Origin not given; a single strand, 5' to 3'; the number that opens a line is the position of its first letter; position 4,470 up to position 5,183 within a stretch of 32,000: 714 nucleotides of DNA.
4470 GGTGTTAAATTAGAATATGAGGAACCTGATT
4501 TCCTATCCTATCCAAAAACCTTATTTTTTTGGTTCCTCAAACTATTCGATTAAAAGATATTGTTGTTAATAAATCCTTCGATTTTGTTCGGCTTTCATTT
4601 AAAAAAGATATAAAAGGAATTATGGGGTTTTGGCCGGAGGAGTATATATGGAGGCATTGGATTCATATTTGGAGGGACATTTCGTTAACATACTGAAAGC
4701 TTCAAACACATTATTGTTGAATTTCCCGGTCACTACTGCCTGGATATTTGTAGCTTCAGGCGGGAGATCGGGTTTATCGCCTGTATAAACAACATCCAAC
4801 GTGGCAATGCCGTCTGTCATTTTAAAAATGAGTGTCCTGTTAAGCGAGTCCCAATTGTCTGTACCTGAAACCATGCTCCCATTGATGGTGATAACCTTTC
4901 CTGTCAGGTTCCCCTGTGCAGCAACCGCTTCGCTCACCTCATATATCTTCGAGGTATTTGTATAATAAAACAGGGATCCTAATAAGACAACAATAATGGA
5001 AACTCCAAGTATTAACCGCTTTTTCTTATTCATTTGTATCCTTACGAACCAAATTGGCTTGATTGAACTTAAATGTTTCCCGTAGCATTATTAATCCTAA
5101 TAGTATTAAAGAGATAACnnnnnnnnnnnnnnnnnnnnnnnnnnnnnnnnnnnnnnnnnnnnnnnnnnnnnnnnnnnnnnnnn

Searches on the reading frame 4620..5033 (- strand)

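Call 33: search_protein_families(library=pfam, proteins=[window:4620-5033:-], max_evalue=0.001)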
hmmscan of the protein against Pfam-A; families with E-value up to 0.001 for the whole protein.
window:4620-5033:- (137 aa): 2 families
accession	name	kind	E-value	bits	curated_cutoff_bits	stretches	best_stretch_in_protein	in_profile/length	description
PF03100.22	CcmE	-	9.9e-17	61.6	24.6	1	30-125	4-98/99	CcmE domain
PF20447.3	DUF6704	-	0.00059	20.4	27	1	11-60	15-66/68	Family of unknown function (DUF6704)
